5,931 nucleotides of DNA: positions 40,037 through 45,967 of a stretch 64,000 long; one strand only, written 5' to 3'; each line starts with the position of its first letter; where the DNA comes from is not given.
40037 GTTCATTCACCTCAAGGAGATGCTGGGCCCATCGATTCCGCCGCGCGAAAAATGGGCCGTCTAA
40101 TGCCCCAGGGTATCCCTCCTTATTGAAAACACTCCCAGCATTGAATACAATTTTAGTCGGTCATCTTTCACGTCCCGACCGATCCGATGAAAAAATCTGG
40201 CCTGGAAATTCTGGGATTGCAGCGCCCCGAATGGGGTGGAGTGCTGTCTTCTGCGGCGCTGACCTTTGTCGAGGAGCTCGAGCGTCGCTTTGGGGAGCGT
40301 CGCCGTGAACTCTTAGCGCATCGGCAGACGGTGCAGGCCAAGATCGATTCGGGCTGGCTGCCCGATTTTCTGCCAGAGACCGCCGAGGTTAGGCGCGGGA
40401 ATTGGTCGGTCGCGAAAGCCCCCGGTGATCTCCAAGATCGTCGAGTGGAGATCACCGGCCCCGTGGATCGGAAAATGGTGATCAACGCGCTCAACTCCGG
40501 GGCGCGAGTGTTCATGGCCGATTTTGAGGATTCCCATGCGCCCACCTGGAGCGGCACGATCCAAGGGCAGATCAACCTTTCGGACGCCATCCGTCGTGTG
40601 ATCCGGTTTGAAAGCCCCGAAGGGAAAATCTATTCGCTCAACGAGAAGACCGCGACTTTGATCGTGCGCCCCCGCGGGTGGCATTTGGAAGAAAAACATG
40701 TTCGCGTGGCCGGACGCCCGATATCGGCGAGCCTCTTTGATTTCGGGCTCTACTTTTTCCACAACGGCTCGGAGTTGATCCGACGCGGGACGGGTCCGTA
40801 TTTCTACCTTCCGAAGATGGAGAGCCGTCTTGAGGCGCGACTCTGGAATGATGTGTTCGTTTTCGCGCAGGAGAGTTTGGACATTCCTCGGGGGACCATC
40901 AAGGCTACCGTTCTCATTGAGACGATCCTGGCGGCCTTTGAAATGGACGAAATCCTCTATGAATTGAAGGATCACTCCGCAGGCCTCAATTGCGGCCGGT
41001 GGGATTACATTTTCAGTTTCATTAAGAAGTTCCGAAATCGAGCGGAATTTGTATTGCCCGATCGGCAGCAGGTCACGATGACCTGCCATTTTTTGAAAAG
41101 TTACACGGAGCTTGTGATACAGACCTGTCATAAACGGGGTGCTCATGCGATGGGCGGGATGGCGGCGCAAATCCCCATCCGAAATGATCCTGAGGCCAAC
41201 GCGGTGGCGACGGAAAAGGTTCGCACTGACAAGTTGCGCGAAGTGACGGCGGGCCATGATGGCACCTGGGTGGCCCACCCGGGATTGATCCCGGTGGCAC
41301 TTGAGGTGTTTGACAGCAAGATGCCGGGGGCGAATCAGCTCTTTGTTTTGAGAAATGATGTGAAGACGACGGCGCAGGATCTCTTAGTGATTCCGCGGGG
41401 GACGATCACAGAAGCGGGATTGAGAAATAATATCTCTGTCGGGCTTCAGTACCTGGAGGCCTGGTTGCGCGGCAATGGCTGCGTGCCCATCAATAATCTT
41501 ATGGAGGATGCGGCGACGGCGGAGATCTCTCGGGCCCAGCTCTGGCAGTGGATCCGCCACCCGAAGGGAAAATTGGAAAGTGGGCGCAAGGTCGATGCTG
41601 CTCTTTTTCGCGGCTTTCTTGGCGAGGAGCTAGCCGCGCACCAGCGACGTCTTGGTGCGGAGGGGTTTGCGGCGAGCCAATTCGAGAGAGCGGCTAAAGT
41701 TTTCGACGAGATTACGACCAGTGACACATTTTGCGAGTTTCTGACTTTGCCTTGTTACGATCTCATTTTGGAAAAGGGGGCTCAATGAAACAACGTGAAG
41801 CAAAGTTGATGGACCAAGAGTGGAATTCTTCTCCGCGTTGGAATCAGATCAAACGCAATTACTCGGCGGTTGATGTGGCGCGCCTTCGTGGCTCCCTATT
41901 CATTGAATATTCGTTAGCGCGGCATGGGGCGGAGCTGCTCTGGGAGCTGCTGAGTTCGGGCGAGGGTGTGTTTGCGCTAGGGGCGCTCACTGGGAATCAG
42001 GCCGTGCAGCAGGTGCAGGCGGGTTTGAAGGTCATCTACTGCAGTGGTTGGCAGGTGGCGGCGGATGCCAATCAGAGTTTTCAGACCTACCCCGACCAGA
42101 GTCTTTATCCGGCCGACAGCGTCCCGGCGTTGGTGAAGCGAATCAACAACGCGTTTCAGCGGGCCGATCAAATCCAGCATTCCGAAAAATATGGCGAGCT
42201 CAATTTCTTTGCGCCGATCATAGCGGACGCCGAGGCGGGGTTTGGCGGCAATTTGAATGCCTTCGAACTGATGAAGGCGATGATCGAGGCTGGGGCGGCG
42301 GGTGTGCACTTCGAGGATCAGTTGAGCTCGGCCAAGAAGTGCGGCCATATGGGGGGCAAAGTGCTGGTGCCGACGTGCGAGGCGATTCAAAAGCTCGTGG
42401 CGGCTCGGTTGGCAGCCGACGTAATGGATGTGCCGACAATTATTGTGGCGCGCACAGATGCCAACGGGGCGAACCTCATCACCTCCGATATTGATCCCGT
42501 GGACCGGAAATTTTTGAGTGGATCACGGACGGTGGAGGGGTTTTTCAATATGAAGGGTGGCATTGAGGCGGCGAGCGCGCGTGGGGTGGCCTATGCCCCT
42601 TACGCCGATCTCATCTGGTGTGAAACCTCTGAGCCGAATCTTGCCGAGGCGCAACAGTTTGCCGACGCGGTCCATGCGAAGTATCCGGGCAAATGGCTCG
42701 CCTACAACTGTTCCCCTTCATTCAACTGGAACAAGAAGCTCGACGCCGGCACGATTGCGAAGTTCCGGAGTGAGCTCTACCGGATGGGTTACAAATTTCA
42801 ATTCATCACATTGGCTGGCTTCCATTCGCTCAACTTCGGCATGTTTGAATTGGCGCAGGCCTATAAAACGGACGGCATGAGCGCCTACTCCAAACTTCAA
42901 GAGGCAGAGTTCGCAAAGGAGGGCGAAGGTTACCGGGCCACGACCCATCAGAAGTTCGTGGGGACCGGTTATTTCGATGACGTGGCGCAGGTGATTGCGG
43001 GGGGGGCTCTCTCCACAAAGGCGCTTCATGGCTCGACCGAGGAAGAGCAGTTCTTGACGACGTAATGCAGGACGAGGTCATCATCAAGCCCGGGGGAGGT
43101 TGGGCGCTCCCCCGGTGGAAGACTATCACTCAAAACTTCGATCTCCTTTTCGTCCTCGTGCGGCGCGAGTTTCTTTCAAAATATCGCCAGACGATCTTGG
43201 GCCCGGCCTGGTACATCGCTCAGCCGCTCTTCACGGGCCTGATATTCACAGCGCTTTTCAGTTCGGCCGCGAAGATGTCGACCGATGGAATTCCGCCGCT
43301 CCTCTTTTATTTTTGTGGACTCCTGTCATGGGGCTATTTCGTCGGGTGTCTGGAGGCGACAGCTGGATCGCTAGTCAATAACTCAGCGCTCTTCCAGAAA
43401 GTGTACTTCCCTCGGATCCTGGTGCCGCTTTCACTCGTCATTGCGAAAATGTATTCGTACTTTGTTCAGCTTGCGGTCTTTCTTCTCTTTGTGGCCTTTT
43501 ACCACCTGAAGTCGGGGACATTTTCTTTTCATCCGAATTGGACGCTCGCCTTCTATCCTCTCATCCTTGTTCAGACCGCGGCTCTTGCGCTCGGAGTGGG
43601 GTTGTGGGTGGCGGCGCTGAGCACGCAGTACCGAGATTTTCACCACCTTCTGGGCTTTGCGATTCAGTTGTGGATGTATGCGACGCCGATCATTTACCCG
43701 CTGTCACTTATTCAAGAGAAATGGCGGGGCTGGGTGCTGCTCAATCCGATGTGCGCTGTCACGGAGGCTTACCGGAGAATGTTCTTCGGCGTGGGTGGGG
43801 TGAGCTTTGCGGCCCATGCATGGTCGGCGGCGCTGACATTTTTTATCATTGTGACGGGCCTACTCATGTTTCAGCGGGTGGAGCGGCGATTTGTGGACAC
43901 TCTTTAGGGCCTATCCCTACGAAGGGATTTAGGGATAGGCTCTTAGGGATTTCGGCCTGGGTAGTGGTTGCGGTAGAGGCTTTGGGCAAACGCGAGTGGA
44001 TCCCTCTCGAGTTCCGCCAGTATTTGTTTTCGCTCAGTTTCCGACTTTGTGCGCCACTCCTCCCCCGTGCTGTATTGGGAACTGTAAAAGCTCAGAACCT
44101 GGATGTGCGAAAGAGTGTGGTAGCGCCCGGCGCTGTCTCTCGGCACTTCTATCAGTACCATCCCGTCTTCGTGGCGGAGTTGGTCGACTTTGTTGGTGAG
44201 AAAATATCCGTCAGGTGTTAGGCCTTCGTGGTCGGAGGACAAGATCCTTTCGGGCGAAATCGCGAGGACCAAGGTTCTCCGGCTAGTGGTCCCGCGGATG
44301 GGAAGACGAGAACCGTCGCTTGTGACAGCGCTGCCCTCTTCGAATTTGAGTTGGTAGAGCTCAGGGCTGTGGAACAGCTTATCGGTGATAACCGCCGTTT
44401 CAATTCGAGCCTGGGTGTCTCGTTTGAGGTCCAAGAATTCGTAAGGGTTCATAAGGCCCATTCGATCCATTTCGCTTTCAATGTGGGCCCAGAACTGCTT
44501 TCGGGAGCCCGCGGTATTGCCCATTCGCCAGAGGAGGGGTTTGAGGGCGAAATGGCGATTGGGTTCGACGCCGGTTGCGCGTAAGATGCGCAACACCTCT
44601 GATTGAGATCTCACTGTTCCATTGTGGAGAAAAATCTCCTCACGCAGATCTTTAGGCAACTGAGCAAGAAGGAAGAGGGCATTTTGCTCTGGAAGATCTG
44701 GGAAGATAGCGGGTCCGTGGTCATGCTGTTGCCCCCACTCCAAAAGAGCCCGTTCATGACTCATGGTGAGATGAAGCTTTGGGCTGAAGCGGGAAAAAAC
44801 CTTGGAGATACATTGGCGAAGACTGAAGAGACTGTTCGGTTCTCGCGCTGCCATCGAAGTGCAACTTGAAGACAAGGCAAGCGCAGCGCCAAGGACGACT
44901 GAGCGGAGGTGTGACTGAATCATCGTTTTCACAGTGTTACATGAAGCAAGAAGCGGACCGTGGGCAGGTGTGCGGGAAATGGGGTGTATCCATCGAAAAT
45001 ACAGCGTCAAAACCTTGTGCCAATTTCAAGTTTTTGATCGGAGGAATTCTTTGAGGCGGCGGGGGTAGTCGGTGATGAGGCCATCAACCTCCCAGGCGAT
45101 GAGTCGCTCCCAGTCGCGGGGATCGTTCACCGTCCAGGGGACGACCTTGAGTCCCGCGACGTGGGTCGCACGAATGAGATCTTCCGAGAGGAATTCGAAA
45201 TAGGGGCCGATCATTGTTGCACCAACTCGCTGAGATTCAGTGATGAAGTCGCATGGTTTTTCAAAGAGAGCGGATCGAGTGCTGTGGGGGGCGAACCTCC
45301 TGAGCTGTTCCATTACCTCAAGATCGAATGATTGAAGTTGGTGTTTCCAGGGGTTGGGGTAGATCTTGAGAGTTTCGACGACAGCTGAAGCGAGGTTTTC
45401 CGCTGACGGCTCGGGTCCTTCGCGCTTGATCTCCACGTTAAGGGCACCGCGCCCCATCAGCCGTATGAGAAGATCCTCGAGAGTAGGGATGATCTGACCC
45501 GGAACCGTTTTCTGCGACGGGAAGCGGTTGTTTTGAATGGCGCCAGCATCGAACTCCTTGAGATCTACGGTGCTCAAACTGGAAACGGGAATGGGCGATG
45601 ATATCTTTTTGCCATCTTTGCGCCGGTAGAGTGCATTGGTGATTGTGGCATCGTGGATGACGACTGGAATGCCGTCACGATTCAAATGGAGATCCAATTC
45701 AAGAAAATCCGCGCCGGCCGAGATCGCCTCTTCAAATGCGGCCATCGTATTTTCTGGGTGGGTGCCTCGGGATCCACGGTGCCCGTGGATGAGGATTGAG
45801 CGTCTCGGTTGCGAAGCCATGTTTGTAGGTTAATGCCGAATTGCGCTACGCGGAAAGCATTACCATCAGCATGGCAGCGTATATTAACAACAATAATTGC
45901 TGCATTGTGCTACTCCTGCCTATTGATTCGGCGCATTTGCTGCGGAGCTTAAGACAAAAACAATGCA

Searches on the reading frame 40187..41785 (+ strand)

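Call 38: search_protein_families(library=pfam, proteins=[window:40187-41785:+], max_evalue=0.00001)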
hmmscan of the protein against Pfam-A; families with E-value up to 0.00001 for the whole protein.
window:40187-41785:+ (533 aa): 3 families
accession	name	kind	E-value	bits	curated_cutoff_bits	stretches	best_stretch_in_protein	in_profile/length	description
PF01274.28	MS_TIM-barrel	-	4.2e-115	383.4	26.4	1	157-401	1-247/248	Malate synthase, TIM barrel domain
PF20659.2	MS_C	-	1.4e-38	132.4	23.1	1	407-527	2-118/118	Malate synthase, C-terminal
PF20656.2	MS_N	-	6.6e-18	64.4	23.5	1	6-67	3-64/64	Malate synthase, N-terminal domain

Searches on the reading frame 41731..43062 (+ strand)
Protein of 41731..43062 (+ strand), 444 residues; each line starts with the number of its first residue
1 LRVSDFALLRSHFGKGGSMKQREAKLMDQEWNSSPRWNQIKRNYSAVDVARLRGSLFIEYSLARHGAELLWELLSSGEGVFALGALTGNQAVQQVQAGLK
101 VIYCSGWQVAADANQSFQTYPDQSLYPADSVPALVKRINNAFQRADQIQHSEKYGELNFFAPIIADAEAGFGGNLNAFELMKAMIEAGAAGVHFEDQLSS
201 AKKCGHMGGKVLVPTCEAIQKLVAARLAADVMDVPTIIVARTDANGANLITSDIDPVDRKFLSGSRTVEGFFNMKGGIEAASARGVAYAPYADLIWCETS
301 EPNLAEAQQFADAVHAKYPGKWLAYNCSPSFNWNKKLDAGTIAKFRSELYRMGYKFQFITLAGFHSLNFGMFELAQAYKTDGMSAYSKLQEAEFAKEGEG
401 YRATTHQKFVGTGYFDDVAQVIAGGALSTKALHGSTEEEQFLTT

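Call 38: search_protein_families(library=pfam, proteins=[window:41731-43062:+], max_evalue=0.00001)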
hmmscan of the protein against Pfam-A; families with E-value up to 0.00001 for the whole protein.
window:41731-43062:+ (444 aa): 2 families
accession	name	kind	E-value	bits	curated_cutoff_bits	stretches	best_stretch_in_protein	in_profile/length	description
PF00463.27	ICL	-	1.3e-109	367.5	26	2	29-265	6-254/526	Isocitrate lyase family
PF13714.12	PEP_mutase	-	7.1e-15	55.7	31.5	1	95-245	26-148/240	Phosphoenolpyruvate phosphomutase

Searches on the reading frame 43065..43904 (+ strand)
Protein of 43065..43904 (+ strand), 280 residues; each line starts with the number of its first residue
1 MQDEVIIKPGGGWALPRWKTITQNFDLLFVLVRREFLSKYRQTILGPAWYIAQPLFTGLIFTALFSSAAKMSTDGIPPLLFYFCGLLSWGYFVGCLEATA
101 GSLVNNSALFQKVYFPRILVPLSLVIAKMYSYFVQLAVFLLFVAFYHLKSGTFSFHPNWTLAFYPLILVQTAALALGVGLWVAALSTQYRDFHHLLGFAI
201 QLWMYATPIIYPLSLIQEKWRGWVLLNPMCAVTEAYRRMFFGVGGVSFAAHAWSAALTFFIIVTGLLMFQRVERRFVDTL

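Call 38: search_protein_families(library=pfam, proteins=[window:43065-43904:+], max_evalue=0.00001)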
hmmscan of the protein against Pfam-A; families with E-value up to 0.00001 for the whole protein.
window:43065-43904:+ (280 aa): 1 family
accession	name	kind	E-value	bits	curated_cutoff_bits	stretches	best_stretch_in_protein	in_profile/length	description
PF01061.29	ABC2_membrane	-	3.7e-20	72.8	26.9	1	28-241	3-211/211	ABC-2 type transporter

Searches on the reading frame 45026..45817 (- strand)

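Call 39: search_protein_families(library=pfam, proteins=[window:45026-45817:-], max_evalue=0.00001)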
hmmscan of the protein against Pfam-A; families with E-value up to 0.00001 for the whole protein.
window:45026-45817:- (263 aa): 2 families
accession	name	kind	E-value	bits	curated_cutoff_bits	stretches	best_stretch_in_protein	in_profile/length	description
PF03009.23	GDPD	-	1.1e-40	140.8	23.6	1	13-252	1-242/244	Glycerophosphoryl diester phosphodiesterase family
PF13653.12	GDPD_2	-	4e-07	30.7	27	1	225-252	2-29/30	Glycerophosphoryl diester phosphodiesterase family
